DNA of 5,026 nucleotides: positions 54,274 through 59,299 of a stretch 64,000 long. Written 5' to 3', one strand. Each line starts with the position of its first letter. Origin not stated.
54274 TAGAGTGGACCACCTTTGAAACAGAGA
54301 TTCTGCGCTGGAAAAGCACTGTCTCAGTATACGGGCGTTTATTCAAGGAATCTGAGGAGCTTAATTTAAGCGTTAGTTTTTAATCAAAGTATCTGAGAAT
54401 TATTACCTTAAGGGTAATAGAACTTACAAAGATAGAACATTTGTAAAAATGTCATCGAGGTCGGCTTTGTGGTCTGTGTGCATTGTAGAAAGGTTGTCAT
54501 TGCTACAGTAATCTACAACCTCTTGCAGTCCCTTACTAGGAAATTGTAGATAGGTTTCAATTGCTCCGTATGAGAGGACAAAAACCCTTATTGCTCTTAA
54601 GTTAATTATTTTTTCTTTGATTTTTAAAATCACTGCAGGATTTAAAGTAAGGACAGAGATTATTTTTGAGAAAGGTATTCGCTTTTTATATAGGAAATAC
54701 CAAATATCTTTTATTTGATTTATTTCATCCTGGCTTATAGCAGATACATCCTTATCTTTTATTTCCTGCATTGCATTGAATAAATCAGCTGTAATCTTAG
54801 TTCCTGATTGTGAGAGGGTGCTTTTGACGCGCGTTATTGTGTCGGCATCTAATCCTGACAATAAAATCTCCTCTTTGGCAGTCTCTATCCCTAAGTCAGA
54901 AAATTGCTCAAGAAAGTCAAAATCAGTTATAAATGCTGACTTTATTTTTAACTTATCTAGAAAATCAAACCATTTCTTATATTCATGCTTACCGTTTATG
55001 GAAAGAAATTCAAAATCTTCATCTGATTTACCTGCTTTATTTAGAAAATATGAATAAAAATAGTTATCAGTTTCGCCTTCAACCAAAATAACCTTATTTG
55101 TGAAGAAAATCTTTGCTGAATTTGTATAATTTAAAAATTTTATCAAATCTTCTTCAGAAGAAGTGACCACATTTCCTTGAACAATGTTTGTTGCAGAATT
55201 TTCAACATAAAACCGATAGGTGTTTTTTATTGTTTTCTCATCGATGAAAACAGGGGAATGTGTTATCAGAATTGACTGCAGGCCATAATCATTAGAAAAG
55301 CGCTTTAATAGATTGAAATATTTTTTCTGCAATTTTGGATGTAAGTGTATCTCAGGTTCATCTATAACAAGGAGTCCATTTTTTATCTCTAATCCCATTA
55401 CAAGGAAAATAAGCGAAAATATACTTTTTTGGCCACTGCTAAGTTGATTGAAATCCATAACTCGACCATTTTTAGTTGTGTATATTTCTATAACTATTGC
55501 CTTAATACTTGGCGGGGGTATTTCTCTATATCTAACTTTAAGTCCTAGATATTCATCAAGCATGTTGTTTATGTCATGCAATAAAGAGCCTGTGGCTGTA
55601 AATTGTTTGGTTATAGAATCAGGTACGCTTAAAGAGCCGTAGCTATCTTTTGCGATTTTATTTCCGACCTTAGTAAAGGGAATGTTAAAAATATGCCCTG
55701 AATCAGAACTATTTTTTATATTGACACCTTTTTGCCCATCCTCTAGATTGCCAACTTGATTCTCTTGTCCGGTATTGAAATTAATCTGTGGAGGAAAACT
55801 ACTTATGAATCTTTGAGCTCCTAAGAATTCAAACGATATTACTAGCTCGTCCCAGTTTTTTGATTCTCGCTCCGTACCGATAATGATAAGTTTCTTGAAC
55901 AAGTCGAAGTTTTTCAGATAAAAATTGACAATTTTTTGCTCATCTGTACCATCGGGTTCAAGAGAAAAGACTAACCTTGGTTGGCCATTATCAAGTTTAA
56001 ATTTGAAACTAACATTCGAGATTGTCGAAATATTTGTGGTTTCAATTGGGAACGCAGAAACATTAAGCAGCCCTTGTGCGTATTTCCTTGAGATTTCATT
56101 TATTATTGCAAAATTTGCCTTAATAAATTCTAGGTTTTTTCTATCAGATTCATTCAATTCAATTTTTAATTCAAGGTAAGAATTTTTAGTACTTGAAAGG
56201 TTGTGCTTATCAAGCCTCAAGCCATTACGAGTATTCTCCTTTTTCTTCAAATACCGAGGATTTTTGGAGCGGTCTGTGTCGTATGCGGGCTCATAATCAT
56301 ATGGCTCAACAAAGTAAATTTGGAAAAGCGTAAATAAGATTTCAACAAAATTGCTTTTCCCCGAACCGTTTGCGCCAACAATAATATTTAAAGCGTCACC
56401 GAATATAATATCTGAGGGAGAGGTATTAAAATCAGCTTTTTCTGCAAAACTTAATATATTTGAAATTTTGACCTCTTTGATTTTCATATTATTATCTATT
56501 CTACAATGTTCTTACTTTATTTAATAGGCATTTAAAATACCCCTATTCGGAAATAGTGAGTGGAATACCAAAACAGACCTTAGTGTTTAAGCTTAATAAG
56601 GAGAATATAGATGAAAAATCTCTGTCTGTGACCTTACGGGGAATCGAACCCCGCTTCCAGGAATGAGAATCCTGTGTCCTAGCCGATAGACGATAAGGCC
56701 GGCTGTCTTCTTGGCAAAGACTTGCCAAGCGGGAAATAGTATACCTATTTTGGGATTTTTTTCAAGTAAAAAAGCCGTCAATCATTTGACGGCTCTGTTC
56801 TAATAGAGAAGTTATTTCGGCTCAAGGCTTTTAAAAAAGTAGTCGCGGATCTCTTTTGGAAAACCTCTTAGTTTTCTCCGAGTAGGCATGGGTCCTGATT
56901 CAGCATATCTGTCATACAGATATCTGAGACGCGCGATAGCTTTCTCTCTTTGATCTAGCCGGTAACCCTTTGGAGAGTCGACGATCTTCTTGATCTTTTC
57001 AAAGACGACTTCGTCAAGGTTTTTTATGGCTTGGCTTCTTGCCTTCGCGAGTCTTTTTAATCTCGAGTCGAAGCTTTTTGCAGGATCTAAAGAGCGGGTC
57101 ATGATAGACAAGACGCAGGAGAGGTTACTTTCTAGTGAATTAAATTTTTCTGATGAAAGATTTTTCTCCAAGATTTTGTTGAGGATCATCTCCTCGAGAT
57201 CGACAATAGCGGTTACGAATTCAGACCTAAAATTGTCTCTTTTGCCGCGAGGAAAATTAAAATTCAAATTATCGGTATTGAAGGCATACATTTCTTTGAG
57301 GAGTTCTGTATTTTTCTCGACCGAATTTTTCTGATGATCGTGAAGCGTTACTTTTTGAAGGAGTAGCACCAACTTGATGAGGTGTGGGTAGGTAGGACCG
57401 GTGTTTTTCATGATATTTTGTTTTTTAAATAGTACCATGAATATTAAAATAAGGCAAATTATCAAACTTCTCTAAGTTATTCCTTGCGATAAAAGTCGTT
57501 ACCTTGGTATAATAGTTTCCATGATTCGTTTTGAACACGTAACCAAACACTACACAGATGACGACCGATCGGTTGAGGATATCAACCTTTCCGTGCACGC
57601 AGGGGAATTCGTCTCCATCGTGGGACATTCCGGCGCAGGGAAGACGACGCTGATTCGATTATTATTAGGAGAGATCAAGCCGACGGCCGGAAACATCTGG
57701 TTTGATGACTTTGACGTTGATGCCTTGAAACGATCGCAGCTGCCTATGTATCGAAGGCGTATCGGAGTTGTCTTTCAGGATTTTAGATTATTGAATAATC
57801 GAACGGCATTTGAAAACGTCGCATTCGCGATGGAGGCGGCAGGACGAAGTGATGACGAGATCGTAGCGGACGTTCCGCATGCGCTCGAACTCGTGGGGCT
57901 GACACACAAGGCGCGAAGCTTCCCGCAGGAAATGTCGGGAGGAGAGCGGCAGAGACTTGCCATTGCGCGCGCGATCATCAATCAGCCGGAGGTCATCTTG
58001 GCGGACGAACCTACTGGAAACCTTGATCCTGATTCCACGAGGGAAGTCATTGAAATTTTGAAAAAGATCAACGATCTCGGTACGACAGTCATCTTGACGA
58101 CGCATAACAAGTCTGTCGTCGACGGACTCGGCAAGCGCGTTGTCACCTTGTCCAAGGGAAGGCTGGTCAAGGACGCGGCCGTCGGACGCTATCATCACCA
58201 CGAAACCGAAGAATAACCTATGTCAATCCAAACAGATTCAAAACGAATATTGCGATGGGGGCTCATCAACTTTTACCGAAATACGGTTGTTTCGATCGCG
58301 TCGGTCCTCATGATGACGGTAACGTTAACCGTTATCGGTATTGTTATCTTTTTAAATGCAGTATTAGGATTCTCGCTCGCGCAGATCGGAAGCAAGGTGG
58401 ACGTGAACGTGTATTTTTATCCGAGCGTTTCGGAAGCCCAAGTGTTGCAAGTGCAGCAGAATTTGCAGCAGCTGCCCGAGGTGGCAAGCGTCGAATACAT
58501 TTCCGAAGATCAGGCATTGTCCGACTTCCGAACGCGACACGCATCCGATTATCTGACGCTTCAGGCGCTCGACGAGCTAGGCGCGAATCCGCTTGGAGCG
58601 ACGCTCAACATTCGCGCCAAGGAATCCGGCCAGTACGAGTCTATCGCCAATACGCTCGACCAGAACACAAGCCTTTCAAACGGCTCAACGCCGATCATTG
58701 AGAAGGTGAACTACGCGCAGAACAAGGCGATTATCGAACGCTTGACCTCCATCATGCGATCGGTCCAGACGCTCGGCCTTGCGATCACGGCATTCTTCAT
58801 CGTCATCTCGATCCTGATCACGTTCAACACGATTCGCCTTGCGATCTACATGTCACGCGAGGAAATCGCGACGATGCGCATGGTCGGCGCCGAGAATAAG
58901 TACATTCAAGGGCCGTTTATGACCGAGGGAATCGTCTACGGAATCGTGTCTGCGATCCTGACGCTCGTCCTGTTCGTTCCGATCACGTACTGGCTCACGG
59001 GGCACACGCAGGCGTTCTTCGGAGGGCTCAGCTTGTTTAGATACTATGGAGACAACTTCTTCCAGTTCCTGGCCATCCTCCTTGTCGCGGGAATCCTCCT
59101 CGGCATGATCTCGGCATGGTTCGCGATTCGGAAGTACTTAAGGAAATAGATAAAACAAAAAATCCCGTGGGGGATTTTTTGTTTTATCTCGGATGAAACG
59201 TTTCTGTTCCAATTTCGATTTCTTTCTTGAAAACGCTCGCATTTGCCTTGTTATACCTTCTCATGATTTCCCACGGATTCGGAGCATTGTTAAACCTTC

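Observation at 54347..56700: AT-rich OLD-family (ATPase+TOPRIM) nuclease gene inserted directly downstream of tRNA-Glu: candidate defense islet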

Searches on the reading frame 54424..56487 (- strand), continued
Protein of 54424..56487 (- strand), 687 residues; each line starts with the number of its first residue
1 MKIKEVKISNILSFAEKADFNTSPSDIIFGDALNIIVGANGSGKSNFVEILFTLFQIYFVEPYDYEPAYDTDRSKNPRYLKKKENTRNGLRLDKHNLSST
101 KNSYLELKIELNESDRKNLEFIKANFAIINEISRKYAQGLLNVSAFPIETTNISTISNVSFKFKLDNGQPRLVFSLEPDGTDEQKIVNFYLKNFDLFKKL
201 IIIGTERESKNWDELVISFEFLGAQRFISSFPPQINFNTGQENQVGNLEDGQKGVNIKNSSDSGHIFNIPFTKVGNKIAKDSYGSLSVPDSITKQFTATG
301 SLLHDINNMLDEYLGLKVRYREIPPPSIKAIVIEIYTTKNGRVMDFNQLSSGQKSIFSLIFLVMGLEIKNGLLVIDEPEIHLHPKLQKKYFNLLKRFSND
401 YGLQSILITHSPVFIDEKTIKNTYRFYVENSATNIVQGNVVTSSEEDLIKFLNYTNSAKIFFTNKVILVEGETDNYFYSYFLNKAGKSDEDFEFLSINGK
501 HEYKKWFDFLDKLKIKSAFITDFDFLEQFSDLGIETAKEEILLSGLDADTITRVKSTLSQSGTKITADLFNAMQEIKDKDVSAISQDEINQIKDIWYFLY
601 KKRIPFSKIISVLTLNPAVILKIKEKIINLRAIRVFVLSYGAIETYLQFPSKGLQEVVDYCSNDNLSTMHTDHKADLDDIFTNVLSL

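Call 104: search_solved_structures(query=A1, max_evalue=0.00001, show_alignments=3)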
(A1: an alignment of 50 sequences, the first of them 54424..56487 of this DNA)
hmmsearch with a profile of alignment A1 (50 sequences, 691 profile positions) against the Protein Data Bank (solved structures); distinct sequences matched with E-value up to 0.00001: 43.
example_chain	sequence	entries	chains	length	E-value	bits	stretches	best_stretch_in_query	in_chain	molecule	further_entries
6p74_A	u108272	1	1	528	1.2e-23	86.9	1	330-554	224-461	Putative ATP-dependent endonuclease of the OLD family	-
8ux9_B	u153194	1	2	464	1e-20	77.1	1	289-418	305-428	AriA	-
8v45_A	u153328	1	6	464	1.2e-20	76.9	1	289-418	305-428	AriA antitoxin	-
9n69_A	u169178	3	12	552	6.8e-20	74.4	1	246-420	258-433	AAA family ATPase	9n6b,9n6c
8v46_A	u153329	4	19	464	4.3e-19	71.8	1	289-418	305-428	AriA antitoxin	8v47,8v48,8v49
9vh1_D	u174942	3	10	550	5.8e-18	68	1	338-458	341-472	Retron Ec78 probable ATPase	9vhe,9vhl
9vkz_A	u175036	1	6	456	7.3e-18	67.7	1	338-420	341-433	Retron Ec78 probable ATPase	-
9u9y_A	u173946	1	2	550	3.4e-17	65.5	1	338-458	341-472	AAA family ATPase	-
9kjx_B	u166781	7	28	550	4e-17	65.3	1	338-458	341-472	AAA family ATPase | Retron I-A effector PtuA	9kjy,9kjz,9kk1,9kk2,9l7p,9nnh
22bu_B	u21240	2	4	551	4.5e-16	61.8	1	299-456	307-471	AAA family ATPase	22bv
9nnb_C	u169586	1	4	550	1.4e-15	60.2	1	338-458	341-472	Retron I-A effector PtuA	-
22et_E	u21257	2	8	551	3.4e-14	55.6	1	299-456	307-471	PtuA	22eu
9nnk_C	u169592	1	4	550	4.6e-14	55.1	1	339-458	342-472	Retreon I-A effector PtuA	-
4nci_A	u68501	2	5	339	4.7e-14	55.1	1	1-51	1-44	DNA double-strand break repair Rad50 ATPase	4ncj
3qkt_A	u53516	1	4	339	1e-13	54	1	1-51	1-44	DNA double-strand break repair rad50 ATPase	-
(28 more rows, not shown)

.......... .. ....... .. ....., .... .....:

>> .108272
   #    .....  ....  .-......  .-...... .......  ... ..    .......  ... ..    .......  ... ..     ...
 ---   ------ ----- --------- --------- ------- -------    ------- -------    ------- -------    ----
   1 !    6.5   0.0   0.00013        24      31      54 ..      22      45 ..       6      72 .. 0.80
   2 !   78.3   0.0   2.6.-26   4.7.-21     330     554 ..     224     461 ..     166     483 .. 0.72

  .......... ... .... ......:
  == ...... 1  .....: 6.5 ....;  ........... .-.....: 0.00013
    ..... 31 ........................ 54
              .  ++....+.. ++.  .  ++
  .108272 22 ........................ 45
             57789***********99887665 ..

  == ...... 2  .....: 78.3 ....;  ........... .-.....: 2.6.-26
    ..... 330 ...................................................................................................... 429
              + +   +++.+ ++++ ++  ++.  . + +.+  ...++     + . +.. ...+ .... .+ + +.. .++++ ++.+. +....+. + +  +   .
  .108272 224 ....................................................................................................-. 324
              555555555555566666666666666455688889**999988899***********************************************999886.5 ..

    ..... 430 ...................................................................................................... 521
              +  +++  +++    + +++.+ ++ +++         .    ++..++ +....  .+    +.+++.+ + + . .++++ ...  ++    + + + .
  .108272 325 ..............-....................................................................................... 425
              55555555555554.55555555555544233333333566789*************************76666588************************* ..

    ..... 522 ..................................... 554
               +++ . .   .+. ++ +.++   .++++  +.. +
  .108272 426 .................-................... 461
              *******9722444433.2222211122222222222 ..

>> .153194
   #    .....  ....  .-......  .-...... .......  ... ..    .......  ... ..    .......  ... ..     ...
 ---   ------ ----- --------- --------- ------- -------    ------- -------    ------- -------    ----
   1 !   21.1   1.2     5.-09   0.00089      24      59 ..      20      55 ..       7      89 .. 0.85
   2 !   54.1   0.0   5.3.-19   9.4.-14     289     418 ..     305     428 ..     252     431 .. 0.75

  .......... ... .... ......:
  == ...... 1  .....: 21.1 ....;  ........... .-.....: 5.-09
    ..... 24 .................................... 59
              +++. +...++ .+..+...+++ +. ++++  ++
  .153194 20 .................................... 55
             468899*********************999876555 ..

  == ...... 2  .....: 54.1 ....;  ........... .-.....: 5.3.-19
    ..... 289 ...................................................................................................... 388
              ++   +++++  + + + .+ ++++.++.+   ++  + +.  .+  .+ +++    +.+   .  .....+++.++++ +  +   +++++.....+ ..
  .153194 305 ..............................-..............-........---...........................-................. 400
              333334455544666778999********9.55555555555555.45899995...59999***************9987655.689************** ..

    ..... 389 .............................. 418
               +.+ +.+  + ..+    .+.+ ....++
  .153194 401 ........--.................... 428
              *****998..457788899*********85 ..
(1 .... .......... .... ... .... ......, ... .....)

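Call 108: search_protein_families(library=pfam, proteins=[L153:3687-4076:-, L010:1618-1914:-, L004:7783-7908:-, L010:1139-1459:-, L153:3448-3690:+, L006:7202-7381:+, L001:7662-7808:-, L001:7226-7660:-, L001:10088-10918:-, L151:2-211:+], max_evalue=0.01)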
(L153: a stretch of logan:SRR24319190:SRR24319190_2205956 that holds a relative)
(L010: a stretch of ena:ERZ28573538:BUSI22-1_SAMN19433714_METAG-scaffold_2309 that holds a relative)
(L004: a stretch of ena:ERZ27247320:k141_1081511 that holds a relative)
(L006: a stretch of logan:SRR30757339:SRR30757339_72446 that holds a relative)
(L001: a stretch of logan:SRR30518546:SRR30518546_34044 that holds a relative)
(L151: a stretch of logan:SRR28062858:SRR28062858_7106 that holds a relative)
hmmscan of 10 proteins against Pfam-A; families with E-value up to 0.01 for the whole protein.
L153:3687-4076:- (129 aa): 1 family
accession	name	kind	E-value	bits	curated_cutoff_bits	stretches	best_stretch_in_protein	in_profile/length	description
PF13518.12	HTH_28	-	0.0038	17.7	25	1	13-42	1-29/52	Helix-turn-helix domain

L010:1618-1914:- (98 aa): 1 family
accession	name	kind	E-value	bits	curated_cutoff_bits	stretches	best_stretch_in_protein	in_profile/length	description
PF13518.12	HTH_28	-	0.0056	17.2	25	0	13-46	1-33/52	Helix-turn-helix domain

L004:7783-7908:- (41 aa): 0 families

L010:1139-1459:- (106 aa): 0 families

L153:3448-3690:+ (80 aa): 0 families

L006:7202-7381:+ (59 aa): 0 families

L001:7662-7808:- (48 aa): 1 family
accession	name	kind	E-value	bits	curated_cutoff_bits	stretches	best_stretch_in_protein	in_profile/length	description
PF07564.17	DUF1542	-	0.0034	17.8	24.3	1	15-48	23-56/77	Domain of Unknown Function (DUF1542)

L001:7226-7660:- (144 aa): 1 family
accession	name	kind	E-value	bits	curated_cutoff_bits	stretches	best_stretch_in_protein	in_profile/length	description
PF02465.23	FliD_N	-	0.0029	18.7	24.8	1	12-83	16-82/97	Flagellar hook-associated protein 2 N-terminus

L001:10088-10918:- (276 aa): 0 families

L151:2-211:+ (69 aa): 0 families

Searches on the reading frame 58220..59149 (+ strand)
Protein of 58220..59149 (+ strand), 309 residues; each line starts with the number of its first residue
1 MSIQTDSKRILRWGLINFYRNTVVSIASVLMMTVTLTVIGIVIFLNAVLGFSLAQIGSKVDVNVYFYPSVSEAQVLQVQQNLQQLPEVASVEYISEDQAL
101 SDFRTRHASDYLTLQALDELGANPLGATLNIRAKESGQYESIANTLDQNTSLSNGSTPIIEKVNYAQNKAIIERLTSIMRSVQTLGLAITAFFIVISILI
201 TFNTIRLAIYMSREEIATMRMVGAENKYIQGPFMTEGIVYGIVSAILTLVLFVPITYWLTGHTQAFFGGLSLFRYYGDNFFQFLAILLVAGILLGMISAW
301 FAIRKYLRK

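Call 27: find_related_loci(query=window:58220-59149:+, collection=genome_contigs, flank=10000)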
Query window:58220-59149:+ (309 aa) in genome_contigs; peptide patterns used: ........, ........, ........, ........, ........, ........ (x = any residue, [..] = any of these).
202 stretches matched a pattern; 17 encode a relative of the query (tblastn E <= 1e-3); 17 distinct loci.
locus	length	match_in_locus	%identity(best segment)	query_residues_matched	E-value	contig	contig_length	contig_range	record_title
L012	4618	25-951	88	1-309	0e+0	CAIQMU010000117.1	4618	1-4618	uncultured bacterium isolate AM-lipid-02-D4_bin-0951 genome assembly, contig: bin-0951:117/122, whole genome shotgun seq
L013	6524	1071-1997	81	1-309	1e-173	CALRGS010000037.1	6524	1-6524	MAG: Candidatus Nomurabacteria bacterium isolate Baikal-1350m-133 genome assembly, contig: Baikal-1350m-c40113, whole ge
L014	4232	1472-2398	76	1-309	1e-170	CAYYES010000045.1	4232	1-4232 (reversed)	MAG TPA_asm: uncultured Candidatus Saccharibacteria bacterium isolate SRP135725_co1_1 genome assembly, contig: NODE_3478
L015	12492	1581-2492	80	1-304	6e-166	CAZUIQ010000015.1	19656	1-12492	MAG TPA_asm: uncultured Candidatus Saccharibacteria bacterium isolate SRP285395_co1_163 genome assembly, contig: NODE_42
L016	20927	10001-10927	76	1-309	2e-164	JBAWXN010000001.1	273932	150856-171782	MAG: bacterium isolate ELA064 MAG064_1, whole genome shotgun sequence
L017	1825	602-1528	78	1-309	6e-175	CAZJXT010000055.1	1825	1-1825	MAG TPA_asm: uncultured Candidatus Saccharibacteria bacterium isolate SRP135725_co1_120 genome assembly, contig: NODE_13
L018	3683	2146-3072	81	1-309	5e-166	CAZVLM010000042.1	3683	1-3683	MAG TPA_asm: uncultured Candidatus Saccharibacteria bacterium isolate SRP170004_co1_323 genome assembly, contig: NODE_42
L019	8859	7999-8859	80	1-287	8e-157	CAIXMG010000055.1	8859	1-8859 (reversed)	uncultured bacterium isolate AlinenLipids_bin-4392 genome assembly, contig: bin-4392:055/116, whole genome shotgun seque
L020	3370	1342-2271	59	1-309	8e-129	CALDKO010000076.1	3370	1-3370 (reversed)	MAG TPA_asm: uncultured bacterium isolate SRR6231156_bin.70_CONCOCT_v1.1_MAG genome assembly, contig: ERZ650269.6233, wh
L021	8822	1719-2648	59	1-309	8e-123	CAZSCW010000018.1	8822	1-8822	MAG TPA_asm: uncultured Candidatus Saccharibacteria bacterium isolate SRP135725_co1_382 genome assembly, contig: NODE_11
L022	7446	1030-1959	62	1-309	2e-121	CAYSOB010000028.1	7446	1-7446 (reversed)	MAG TPA_asm: uncultured Candidatus Saccharibacteria bacterium isolate SRP135725_co1_504 genome assembly, contig: NODE_14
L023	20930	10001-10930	61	1-309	5e-120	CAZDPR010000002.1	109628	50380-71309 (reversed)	MAG TPA_asm: uncultured Candidatus Saccharibacteria bacterium isolate SRP300315_co1_43 genome assembly, contig: NODE_78_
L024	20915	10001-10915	62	6-309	1e-117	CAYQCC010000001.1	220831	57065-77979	MAG TPA_asm: uncultured Candidatus Saccharibacteria bacterium isolate SRP296810_co1_187 genome assembly, contig: NODE_47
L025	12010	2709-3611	55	8-309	1e-104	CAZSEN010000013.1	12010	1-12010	MAG TPA_asm: uncultured Candidatus Saccharibacteria bacterium isolate SRP269290_co3_995 genome assembly, contig: NODE_64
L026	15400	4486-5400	46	3-308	8e-88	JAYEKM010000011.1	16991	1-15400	MAG: Patescibacteria group bacterium isolate MAG137 MAG137_11, whole genome shotgun sequence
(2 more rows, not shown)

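Call 36: search_protein_families(library=pfam, proteins=[L016:6242-6958:+, L016:6996-7535:-, L016:7647-8033:+, L016:8572-9039:+, L019:6417-7094:-, L019:5388-6107:+, L023:8519-8860:+, L023:7884-8306:+, L024:7441-8625:-, L024:6948-7457:-], max_evalue=0.001)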
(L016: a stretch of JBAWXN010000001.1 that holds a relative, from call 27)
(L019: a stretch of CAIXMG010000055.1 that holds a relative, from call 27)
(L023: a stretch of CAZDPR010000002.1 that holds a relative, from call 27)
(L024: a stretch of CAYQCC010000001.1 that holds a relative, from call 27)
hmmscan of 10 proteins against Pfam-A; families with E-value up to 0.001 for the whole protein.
L016:6242-6958:+ (238 aa): 0 families

L016:6996-7535:- (179 aa): 1 family
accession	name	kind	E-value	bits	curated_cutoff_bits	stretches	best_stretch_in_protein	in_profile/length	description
PF13671.12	AAA_33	-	0.00029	21.6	27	1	12-123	2-121/143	AAA domain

L016:7647-8033:+ (128 aa): 1 family
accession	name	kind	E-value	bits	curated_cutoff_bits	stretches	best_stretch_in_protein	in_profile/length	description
PF08712.16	Nfu_N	-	8.6e-05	22.9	27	1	57-112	33-86/88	Scaffold protein Nfu/NifU N terminal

L016:8572-9039:+ (155 aa): 0 families

L019:6417-7094:- (225 aa): 0 families

L019:5388-6107:+ (239 aa): 0 families

L023:8519-8860:+ (113 aa): 0 families

L023:7884-8306:+ (140 aa): 0 families

L024:7441-8625:- (394 aa): 0 families

L024:6948-7457:- (169 aa): 0 families
